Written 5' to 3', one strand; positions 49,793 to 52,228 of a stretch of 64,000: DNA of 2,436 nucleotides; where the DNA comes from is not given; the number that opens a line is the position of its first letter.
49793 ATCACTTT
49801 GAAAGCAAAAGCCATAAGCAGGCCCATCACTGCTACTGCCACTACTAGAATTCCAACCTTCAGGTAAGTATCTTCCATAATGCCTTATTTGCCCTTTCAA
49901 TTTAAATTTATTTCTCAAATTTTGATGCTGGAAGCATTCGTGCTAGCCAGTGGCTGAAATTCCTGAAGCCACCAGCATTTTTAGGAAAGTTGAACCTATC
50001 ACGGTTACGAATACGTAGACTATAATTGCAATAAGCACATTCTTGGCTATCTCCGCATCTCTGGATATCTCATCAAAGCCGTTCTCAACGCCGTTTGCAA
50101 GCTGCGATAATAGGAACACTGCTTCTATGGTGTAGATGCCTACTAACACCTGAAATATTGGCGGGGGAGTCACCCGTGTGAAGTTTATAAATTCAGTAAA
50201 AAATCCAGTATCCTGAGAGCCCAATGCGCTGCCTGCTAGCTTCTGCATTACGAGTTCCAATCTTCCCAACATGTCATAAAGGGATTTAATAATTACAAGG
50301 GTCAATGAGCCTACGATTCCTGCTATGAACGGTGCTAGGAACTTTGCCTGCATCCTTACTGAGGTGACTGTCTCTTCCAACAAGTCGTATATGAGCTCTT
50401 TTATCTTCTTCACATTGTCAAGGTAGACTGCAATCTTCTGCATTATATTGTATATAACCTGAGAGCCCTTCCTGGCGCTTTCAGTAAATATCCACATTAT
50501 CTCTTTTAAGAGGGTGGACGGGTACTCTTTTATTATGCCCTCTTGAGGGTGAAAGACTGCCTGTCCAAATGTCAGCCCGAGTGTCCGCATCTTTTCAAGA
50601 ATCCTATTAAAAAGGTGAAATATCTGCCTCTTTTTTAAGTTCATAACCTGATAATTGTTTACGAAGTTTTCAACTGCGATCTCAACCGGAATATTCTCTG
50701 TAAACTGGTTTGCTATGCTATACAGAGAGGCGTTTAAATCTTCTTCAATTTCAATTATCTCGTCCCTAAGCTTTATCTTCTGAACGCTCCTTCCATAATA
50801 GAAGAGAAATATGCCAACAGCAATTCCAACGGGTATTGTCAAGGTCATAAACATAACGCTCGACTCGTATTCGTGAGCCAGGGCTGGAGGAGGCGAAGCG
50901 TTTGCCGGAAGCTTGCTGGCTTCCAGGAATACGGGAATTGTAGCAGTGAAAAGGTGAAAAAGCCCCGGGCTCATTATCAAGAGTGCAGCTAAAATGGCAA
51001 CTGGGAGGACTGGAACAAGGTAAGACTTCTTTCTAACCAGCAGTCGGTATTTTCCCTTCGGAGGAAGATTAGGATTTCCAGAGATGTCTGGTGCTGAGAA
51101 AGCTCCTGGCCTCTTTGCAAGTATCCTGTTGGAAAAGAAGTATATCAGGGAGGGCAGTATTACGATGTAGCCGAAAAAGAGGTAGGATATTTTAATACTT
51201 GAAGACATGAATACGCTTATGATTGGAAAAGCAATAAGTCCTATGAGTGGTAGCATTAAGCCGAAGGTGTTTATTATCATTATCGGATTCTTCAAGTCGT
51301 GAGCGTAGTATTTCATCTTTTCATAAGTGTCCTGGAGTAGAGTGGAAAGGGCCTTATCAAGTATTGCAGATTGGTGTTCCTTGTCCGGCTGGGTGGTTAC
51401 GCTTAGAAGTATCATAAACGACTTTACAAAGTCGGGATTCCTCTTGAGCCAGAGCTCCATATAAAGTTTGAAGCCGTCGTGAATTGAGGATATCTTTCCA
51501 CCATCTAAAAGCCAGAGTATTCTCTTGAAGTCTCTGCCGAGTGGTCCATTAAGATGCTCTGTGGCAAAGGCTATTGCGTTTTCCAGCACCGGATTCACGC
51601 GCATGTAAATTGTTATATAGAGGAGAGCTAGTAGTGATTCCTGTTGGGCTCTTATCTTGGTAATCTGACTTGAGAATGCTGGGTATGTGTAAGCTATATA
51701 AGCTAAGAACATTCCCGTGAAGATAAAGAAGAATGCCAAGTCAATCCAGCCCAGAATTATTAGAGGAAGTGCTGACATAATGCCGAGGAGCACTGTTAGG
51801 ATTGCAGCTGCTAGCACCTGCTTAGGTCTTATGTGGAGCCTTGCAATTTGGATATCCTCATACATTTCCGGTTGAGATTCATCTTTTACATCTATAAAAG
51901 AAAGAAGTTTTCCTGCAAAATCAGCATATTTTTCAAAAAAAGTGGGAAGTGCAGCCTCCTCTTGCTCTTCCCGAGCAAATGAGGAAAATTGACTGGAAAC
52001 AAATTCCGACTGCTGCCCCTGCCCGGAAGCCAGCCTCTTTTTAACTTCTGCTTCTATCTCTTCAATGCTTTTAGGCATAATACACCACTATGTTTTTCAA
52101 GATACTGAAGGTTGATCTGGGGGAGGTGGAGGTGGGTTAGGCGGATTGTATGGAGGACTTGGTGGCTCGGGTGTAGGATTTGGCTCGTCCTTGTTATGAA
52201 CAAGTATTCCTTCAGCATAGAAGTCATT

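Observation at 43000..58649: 15.6-kb, 14-gene block of prepilin-like proteins carrying adhesin and enzyme modules around an orphan FlaJ-like platform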

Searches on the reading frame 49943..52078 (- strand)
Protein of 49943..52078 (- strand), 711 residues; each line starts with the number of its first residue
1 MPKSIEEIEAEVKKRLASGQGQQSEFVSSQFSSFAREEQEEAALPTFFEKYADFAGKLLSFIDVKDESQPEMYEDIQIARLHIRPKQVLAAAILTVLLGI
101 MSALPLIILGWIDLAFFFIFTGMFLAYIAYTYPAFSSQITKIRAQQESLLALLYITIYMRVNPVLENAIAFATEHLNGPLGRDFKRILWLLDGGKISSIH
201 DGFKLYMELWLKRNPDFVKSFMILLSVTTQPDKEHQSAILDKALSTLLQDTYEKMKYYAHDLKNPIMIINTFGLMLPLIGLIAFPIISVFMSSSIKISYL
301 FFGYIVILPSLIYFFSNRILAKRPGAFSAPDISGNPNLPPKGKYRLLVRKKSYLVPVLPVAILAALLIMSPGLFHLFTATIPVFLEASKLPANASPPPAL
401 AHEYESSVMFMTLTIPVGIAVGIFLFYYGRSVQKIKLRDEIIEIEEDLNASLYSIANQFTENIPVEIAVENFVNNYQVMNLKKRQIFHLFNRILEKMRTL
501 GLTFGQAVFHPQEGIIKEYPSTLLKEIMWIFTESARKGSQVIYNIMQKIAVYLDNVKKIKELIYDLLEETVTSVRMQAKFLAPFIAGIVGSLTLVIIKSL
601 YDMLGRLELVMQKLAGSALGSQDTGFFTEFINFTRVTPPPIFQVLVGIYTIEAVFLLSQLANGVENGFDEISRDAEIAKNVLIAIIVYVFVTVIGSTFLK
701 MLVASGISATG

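Call 5: search_protein_families(library=pfam, max_evalue=0.01, proteins=[window:49943-52078:-])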
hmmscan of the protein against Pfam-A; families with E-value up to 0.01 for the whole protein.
window:49943-52078:- (711 aa): 0 families

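Call 11: find_encoding_contigs(protein=window:49943-52078:-, flank=10000, max_places=6)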
Protein window:49943-52078:- (711 aa): 4 contigs read that carry it; 2 places shown.
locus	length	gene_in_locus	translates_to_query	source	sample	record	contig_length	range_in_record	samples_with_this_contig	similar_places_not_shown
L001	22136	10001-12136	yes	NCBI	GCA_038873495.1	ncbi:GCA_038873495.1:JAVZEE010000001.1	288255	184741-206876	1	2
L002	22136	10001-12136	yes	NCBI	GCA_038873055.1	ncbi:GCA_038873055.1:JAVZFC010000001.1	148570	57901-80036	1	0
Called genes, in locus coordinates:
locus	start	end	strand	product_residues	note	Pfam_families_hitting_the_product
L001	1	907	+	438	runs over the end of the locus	PF07705:CARDB (faint), PF10633:NPCBM_assoc (faint), PF26498:DUF8164 (faint)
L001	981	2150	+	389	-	PF12704:MacB_PCD, PF02687:FtsX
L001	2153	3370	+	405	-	PF12704:MacB_PCD, PF02687:FtsX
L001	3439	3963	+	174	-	-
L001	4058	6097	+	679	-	-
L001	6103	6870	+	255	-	-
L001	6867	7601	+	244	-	-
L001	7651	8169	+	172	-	-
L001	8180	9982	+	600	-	PF01079:Hint (weak), PF05203:Hom_end_hint (weak), PF08517:AXH (weak)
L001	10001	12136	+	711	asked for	-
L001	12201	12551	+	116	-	-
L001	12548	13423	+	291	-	-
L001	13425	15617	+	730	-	-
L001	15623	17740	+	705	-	-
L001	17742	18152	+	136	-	-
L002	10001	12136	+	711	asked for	-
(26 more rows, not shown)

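Call 12: find_homologous_proteins(query=window:49943-52078:-, max_evalue=0.001)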
Query window:49943-52078:- (711 aa): 53 proteins with E <= 0.001 among 8000 candidates.
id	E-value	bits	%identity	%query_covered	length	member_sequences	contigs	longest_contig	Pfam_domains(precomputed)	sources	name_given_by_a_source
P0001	0.0e+0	1539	100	100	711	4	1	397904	-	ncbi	ncbi:MAG: hypothetical protein QXT20_03405 [Candidatus Woesearchaeota archaeon]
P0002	0.0e+0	1274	80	99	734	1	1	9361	-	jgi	-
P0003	0.0e+0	1212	75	100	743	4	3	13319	-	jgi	jgi:hypothetical protein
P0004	0.0e+0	1209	76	100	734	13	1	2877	-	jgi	-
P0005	0.0e+0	1085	68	100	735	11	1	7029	-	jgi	-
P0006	0.0e+0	1068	67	100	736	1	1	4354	-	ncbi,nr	ncbi:MAG: hypothetical protein NTV63_05375 [Candidatus Woesearchaeota archaeon]|nr:hypothetical prot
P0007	0.0e+0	1047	65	99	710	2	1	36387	-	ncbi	-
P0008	3.3e-294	996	76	86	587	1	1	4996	-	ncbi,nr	ncbi:MAG: hypothetical protein NTZ02_00770, partial [Candidatus Woesearchaeota archaeon]|nr:hypothet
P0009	1.9e-255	868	54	100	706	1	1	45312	-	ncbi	ncbi:MAG: hypothetical protein ABIG95_01280 [Candidatus Woesearchaeota archaeon]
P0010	2.0e-254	864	56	99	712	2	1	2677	-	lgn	-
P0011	3.0e-252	857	55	100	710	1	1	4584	-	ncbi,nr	ncbi:hypothetical protein KY320_03575 [Candidatus Woesearchaeota archaeon]|nr:hypothetical protein [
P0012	5.2e-252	856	56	99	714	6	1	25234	-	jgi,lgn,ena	-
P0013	7.9e-250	849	54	96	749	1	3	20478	-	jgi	-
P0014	5.5e-248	843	52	99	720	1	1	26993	-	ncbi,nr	ncbi:hypothetical protein GF327_03320 [Candidatus Woesearchaeota archaeon]|nr:hypothetical protein [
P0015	1.3e-247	842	54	99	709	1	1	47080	-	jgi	jgi:hypothetical protein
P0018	5.9e-244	830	53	96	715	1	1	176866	-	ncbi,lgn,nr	ncbi:hypothetical protein JW930_00170 [Candidatus Woesearchaeota archaeon]|nr:hypothetical protein [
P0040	4.1e-187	642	43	99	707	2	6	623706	-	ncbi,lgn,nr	ncbi:hypothetical protein HYY74_03165 [Candidatus Woesearchaeota archaeon]|nr:hypothetical protein [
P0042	7.6e-127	443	35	89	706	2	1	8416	PF00482.29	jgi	-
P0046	1.3e-79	287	28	96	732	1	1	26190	-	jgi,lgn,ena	-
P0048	2.0e-71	260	27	100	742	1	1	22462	-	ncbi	-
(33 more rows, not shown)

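Call 14: find_encoding_contigs(protein=P0040, flank=10000, max_places=2)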
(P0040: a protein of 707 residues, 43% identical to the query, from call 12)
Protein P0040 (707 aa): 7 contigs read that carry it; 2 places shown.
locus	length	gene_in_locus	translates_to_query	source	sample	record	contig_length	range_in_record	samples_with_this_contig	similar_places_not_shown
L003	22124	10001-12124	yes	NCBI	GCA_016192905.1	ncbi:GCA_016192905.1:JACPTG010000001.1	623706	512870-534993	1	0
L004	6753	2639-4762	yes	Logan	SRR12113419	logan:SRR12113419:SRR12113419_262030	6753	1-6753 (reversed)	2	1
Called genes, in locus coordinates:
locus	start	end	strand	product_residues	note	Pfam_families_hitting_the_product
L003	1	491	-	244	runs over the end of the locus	-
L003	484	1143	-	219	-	-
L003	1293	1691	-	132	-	-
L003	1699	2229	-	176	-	-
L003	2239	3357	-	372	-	PF05833:NFACT_N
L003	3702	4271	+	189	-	-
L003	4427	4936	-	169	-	PF13238:AAA_18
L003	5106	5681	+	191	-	PF01022:HTH_5 (faint), PF12840:HTH_20, PF13412:HTH_24 (faint), PF09339:HTH_IclR (faint)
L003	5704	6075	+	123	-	-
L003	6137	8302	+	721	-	PF09826:Beta_propel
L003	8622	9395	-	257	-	PF01522:Polysacc_deac_1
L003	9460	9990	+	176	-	-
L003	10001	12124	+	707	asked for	-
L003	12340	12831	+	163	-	-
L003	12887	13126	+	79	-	PF26688:RHH_12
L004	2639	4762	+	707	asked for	-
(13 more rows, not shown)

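Call 15: find_encoding_contigs(protein=P0018, flank=10000, max_places=2)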
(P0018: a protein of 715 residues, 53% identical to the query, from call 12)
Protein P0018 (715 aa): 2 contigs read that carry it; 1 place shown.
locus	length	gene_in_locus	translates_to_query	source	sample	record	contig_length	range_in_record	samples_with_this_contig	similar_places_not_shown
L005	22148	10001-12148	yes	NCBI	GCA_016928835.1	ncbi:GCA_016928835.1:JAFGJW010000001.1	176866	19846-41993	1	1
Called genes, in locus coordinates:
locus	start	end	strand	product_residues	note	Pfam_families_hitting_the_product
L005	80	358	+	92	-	-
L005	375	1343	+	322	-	PF14520:HHH_5, PF00154:RecA_N, PF08423:Rad51, PF06745:ATPase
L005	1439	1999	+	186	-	PF01558:POR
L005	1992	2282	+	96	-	PF13187:Fer4_9 (faint), PF12797:Fer4_2 (faint), PF12837:Fer4_6 (faint), PF13237:Fer4_10 (weak), PF00037:Fer4 (weak), PF14697:Fer4_21, PF12838:Fer4_7 (weak), PF00037:Fer4 (weak), +1 more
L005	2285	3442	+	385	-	PF01855:POR_N, PF17147:PFOR_II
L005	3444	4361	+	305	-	PF02775:TPP_enzyme_C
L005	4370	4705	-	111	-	-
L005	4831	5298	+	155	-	-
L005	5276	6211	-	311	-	PF01916:DS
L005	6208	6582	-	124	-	PF02675:AdoMet_dc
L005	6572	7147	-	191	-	PF00013:KH_1, PF21800:KH_KRR1_2nd (weak), PF22891:KH_PNO1_2nd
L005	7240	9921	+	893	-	PF00070:Pyr_redox (faint), PF01210:NAD_Gly3P_dh_N (weak), PF03446:NAD_binding_2, PF03721:UDPG_MGDP_dh_N, PF00984:UDPG_MGDP_dh, PF14890:Intein_splicing, PF14528:LAGLIDADG_3 (faint), PF03720:UDPG_MGDP_dh_C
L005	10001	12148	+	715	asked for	-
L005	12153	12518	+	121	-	-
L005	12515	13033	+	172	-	-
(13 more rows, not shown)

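Call 18: find_related_loci(query=A1, collection=genome_contigs, flank=10000)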
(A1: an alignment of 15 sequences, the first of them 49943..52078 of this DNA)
Query A1 (711 aa) in genome_contigs; peptide patterns used: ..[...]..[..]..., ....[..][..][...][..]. (x = any residue, [..] = any of these).
68 stretches matched a pattern; 25 encode a relative of the query (tblastn E <= 1e-3); 24 distinct loci.
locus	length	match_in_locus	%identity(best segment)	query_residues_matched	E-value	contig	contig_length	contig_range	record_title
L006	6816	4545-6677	76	1-711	0e+0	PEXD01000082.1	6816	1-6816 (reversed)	MAG: Candidatus Woesearchaeota archaeon CG07_land_8_20_14_0_80_44_23 CG07_land_8_20_14_0.80_scaffold_11419_c, whole geno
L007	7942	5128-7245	68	3-710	0e+0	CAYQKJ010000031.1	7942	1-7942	MAG TPA_asm: uncultured Methanosarcinales archaeon isolate SRP098346_co1_64 genome assembly, contig: NODE_12433_length_7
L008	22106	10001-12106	56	4-706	0e+0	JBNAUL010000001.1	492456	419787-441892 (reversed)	MAG: Candidatus Woesearchaeota archaeon isolate Kamch4342-D-MF-011 bin55.fa-1, whole genome shotgun sequence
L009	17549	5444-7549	57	4-706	0e+0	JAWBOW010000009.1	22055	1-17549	MAG: Candidatus Woesearchaeota archaeon isolate HHBFW-2_201803_bins_274 HHBFW-2_201803_bins_274_scaffold_9, whole genome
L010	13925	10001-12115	56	5-711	0e+0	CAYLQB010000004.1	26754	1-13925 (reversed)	MAG TPA_asm: uncultured Methanosarcinales archaeon isolate binchicken_co164_184 genome assembly, contig: NODE_199_length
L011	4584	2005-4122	55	1-709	0e+0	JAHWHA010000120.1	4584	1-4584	MAG: Candidatus Woesearchaeota archaeon isolate FT1_346 k127_54321930, whole genome shotgun sequence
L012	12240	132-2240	53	4-709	0e+0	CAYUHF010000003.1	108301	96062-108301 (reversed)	MAG TPA_asm: uncultured Methanosarcinales archaeon isolate SRP332253_co2_76 genome assembly, contig: NODE_112_length_108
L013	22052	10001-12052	53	28-710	0e+0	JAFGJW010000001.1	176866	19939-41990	MAG: Candidatus Woesearchaeota archaeon isolate Zod_Metabat.297 k87_481868, whole genome shotgun sequence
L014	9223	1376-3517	52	1-710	0e+0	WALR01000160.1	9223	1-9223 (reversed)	MAG: Candidatus Woesearchaeota archaeon isolate S014_52_esom k151_88745, whole genome shotgun sequence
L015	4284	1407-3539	51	7-708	0e+0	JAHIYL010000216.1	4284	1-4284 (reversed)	MAG: Nanoarchaeota archaeon isolate Modern_marine.mb.116 Modern_marine.mb.116_k141_1962244, whole genome shotgun sequenc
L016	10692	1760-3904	50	3-711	0e+0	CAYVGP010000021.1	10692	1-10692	MAG TPA_asm: uncultured Methanosarcinales archaeon isolate SRP216583_co2_29 genome assembly, contig: NODE_5174_length_10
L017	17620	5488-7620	49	6-707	0e+0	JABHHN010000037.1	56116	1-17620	MAG: archaeon isolate SI037_bin40 k141_945021, whole genome shotgun sequence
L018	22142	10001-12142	50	4-711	0e+0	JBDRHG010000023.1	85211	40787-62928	MAG: archaeon isolate MEGAHIT-group-1.497 k141_6935142, whole genome shotgun sequence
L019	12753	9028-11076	50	28-706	0e+0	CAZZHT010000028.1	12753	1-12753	MAG TPA_asm: uncultured Methanosarcinales archaeon isolate binchicken_co164_180 genome assembly, contig: NODE_1296_lengt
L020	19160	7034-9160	44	6-711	0e+0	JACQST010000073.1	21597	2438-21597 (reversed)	MAG: Candidatus Woesearchaeota archaeon isolate NC_groundwater_1392_Ag_S-0.2um_48_44 S_p2_S4_coassembly_k141_3850283, wh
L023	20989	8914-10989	50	4-694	0e+0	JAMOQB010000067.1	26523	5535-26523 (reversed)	MAG: Candidatus Woesearchaeota archaeon isolate 4559-240_metabat2_scaf2bin.044 4559-240_scaffold_878_c1, whole genome sh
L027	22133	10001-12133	52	7-708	0e+0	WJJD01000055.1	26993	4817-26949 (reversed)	MAG: Candidatus Woesearchaeota archaeon isolate Bin_274 k141_1115891, whole genome shotgun sequence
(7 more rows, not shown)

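Call 34: search_solved_structures(query=A1, max_evalue=10, show_alignments=1)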
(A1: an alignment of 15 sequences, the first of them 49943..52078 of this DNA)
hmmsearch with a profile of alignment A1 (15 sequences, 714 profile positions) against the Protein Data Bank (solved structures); distinct sequences matched with E-value up to 10: 32.
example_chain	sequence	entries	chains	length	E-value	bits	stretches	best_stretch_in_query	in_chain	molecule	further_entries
9uan_B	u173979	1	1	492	0.23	13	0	185-227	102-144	miniGq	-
4i8b_A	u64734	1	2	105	0.76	11.2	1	31-100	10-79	Thioredoxin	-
8j9n_C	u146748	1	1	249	1.4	10.3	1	185-227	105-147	Guanine nucleotide-binding protein G(s) subunit alpha isoforms short,Guanine nucleotide-bi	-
8kgk_B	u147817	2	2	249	1.4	10.3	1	185-227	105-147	Guanine nucleotide-binding protein G(olf) subunit alpha,Guanine nucleotide-binding protein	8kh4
7xw5_A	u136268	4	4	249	1.4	10.3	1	184-227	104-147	Guanine nucleotide-binding protein G(s) subunit alpha isoforms short | Guanine nucleotide-binding protein G(s) subunit alpha isoforms short,GNAS complex locus,G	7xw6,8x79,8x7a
6gdg_D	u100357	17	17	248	1.5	10.3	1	184-227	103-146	Guanine nucleotide-binding protein G(s) subunit alpha isoforms short,Guanine nucleotide-bi | Guanine nucleotide-binding protein G(s) subunit alpha isoforms shor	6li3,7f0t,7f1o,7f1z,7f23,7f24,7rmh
7p00_A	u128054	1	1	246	1.5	10.3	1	184-227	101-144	Guanine nucleotide-binding protein G(i) subunit alpha-1,Guanine nucleotide-binding protein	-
9jft_A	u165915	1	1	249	1.5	10.3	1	185-227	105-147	Guanine nucleotide-binding protein G(s) subunit alpha isoforms short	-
6lpb_A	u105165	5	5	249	1.5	10.3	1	185-227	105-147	Guanine nucleotide-binding protein G(s) subunit alpha isoforms short,Guanine nucleotide-bi | Guanine nucleotide-binding protein G(s) subunit alpha isoforms shor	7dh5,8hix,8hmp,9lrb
9lwc_A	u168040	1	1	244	1.5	10.3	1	184-227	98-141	Guanine nucleotide-binding protein G(s) subunit alpha isoforms short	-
9w45_A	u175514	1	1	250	1.5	10.3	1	185-227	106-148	Guanine nucleotide-binding protein G(s) subunit alpha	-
8hj0_A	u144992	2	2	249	1.5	10.3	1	185-227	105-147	Guanine nucleotide-binding protein G(s) subunit alpha isoforms short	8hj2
7d7m_D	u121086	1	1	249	1.5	10.3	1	184-227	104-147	Guanine nucleotide-binding protein G(s) subunit alpha isoforms short,Guanine nucleotide-bi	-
8jpp_A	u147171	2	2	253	1.5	10.3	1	185-227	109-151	Guanine nucleotide-binding protein G(s) subunit alpha isoforms short | GNAS complex locus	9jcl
7p02_A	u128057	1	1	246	1.5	10.3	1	184-227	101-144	Guanine nucleotide-binding protein G(i) subunit alpha-1,Guanine nucleotide-binding protein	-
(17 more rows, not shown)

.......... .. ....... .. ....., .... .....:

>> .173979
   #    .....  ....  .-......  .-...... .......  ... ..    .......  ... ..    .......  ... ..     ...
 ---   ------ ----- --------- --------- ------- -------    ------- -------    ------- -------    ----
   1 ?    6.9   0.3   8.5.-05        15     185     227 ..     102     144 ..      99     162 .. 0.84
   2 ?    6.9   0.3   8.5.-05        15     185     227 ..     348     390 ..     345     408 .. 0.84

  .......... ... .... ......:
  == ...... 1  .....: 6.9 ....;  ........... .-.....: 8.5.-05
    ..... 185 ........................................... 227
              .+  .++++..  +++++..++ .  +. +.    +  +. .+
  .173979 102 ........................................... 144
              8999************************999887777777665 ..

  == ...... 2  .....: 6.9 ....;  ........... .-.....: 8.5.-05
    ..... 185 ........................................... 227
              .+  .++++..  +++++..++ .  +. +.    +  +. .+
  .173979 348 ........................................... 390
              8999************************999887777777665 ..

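Call 35: search_protein_families(library=pfam, max_evalue=10, proteins=[window:49943-52078:-, P0042])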
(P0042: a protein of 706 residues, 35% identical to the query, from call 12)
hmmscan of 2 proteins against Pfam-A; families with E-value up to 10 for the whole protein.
window:49943-52078:- (711 aa): 3 families
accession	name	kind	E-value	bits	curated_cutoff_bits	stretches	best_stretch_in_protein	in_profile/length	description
PF20961.2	phiKZ_gp29PR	-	0.075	12.9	26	1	535-570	140-175/231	Bacteriophage phiKZ, gp29PR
PF20990.2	DUF2207_C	-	1.3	9.1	33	1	242-319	109-188/247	Predicted membrane protein (DUF2207) C-terminal domain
PF12420.13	DUF3671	-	1.5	8.7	34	2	48-132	118-209/223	Fam-L, Fam-M like protein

P0042 (706 aa): 2 families
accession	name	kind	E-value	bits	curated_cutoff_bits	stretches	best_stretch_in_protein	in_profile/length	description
PF00482.28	T2SSF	-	5e-08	33.4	25.2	2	447-581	4-123/125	Type II secretion system (T2SS), protein F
PF20990.2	DUF2207_C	-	0.82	9.8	33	2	16-119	94-187/247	Predicted membrane protein (DUF2207) C-terminal domain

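Call 46: search_protein_families(library=ncbifam, max_evalue=0.01, proteins=[window:49943-52078:-])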
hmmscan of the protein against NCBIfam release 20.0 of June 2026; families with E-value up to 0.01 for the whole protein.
window:49943-52078:- (711 aa): 0 families

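Call 73: predict_structure(alignment_id=A5)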
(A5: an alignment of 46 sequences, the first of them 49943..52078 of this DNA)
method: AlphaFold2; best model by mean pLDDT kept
length: 711 residues; sequences in the alignment: 46
mean_pLDDT: 79.4   pTM: 0.73
mean pLDDT of the five models: 79.4, 78.1, 74.9, 73.7, 72.8
residues with pLDDT >= 90: 57; 70-90: 557; 50-70: 73; < 50: 24
segments of 3 or more residues with pLDDT < 50: 18-27, 618-625
pLDDT, mean of each block of 10 residues (from residue 1): 64 55 41 60 67 83 66 82 83 87 84 79 85 84 81 78 79 77 84 79 85 86 83 81 81 78 84 83 82 75 84 84 63 72 73 81 91 87 80 68 82 91 89 85 85 84 84 84 83 88 85 80 79 79 79 76 77 88 90 85 76 57 50 74 89 91 80 89 93 87 77 54
secondary structure, 60 per line:
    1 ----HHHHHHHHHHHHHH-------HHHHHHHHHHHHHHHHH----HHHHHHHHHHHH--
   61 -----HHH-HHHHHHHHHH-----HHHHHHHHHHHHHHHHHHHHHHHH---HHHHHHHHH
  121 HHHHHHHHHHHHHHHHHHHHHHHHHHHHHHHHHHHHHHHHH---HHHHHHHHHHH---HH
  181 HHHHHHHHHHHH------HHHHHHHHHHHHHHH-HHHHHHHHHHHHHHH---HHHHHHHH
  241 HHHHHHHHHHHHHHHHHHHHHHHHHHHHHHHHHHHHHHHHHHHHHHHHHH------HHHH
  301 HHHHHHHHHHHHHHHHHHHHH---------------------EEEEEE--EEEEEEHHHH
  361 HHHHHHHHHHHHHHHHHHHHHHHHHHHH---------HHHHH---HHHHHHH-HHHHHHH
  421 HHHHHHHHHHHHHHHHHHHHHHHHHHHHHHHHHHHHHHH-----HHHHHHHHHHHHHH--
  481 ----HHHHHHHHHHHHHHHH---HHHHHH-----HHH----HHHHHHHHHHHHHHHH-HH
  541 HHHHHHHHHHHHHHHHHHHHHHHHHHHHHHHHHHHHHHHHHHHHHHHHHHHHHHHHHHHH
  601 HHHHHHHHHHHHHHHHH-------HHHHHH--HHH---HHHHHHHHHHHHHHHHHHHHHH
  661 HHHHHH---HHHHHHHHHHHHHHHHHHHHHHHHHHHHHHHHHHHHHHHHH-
elements in order (helices of 4 or more, strands of 3 or more residues): H5-18 H26-42 H47-58 H70-79 H85-108 H112-161 H165-175 H179-192 H199-213 H215-229 H233-290 H297-321 E343-348 E351-356 H357-388 H398-402 H406-412 H414-459 H465-478 H485-500 H504-509 H522-537 H539-617 H625-630 H639-666 H670-710
